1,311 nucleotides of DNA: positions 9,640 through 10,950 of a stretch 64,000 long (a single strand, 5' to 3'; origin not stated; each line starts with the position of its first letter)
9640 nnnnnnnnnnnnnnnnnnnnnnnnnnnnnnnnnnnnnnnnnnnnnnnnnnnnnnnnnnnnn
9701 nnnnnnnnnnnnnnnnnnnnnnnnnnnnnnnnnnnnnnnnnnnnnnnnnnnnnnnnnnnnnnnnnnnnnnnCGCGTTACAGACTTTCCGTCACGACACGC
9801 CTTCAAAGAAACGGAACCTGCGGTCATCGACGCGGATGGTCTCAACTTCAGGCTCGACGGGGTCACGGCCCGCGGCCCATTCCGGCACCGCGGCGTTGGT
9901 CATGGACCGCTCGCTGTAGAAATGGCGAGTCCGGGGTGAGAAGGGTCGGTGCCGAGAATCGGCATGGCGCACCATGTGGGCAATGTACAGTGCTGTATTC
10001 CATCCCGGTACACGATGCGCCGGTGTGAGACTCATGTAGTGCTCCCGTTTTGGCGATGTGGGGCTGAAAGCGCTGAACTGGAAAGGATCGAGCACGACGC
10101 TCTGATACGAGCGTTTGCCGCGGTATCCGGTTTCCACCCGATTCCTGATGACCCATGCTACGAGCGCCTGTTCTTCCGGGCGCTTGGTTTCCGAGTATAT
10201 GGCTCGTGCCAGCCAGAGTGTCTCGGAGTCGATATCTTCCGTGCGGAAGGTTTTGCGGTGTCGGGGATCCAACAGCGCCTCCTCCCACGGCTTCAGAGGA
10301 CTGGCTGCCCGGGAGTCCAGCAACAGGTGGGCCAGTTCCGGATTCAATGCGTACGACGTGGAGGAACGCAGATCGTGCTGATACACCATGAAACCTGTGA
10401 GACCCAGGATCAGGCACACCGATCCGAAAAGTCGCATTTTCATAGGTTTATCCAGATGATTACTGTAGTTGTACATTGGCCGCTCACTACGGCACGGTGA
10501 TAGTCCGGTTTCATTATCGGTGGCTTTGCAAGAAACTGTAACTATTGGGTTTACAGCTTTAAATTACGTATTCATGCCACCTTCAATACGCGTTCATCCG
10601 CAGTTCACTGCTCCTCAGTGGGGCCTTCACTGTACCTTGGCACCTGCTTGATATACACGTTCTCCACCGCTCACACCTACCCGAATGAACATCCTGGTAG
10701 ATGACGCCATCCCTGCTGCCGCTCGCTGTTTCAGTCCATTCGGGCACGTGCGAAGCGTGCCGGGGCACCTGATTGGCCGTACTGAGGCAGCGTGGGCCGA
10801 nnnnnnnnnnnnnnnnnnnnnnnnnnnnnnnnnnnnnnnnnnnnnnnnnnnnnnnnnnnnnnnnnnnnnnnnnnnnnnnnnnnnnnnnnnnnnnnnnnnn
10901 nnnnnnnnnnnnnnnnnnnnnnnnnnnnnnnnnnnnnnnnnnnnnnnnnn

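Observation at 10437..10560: Strong sigma-28 (FliA)-type promoter in front of a SleB-like peptidoglycan hydrolase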

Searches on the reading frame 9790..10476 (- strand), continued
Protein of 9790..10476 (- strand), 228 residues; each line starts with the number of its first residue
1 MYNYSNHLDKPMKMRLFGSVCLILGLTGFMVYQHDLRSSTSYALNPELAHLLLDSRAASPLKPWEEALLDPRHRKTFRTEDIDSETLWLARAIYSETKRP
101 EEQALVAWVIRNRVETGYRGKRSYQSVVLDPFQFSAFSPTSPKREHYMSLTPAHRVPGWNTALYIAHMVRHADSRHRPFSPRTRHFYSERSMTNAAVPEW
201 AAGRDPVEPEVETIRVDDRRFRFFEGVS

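Call 83: find_encoding_contigs(protein=P0044, flank=3000, max_places=1)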
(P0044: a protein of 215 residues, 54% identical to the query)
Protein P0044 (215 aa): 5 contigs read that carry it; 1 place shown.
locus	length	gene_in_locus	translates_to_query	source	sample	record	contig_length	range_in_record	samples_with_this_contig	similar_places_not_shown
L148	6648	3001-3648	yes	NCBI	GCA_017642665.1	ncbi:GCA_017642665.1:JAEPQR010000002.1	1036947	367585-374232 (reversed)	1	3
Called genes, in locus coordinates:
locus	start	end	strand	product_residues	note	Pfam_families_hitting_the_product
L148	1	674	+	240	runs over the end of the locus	PF03740:PdxJ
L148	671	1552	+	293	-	PF00009:GTP_EFTU, PF01926:MMR_HSR1, PF02421:FeoB_N, PF03193:RsgA_GTPase (faint), PF10662:PduV-EutP (weak), PF00350:Dynamin_N (faint), PF07650:KH_2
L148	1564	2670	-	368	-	PF00389:2-Hacid_dh, PF02826:2-Hacid_dh_C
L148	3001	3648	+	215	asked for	PF07486:Hydrolase_2 (weak)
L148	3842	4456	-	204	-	PF13505:OMP_b-brl, PF13568:OMP_b-brl_2 (weak)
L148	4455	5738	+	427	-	PF13477:Glyco_trans_4_2, PF13439:Glyco_transf_4, PF13579:Glyco_trans_4_4, PF20706:GT4-conflict, PF00534:Glycos_transf_1, PF13692:Glyco_trans_1_4, PF13524:Glyco_trans_1_2 (weak)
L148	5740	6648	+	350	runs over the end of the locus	-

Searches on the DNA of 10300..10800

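Call 22: search_rna_families(source=window, start=10300, end=10800, threshold=evalue, max_evalue=10, show_alignments=3)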
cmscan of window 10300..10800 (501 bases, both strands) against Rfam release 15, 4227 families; matches with E-value up to 10: 2.
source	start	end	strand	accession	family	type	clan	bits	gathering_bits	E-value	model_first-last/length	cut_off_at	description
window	10528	10623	-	RF03103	RAGATH-34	Gene; sRNA;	-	19.4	60.7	2.4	1-107/107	no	RAGATH-34 RNA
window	10519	10581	-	RF00439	SNORD87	Gene; snRNA; snoRNA; CD-box;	-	15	50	6.9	1-85/85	no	Small nucleolar RNA SNORD87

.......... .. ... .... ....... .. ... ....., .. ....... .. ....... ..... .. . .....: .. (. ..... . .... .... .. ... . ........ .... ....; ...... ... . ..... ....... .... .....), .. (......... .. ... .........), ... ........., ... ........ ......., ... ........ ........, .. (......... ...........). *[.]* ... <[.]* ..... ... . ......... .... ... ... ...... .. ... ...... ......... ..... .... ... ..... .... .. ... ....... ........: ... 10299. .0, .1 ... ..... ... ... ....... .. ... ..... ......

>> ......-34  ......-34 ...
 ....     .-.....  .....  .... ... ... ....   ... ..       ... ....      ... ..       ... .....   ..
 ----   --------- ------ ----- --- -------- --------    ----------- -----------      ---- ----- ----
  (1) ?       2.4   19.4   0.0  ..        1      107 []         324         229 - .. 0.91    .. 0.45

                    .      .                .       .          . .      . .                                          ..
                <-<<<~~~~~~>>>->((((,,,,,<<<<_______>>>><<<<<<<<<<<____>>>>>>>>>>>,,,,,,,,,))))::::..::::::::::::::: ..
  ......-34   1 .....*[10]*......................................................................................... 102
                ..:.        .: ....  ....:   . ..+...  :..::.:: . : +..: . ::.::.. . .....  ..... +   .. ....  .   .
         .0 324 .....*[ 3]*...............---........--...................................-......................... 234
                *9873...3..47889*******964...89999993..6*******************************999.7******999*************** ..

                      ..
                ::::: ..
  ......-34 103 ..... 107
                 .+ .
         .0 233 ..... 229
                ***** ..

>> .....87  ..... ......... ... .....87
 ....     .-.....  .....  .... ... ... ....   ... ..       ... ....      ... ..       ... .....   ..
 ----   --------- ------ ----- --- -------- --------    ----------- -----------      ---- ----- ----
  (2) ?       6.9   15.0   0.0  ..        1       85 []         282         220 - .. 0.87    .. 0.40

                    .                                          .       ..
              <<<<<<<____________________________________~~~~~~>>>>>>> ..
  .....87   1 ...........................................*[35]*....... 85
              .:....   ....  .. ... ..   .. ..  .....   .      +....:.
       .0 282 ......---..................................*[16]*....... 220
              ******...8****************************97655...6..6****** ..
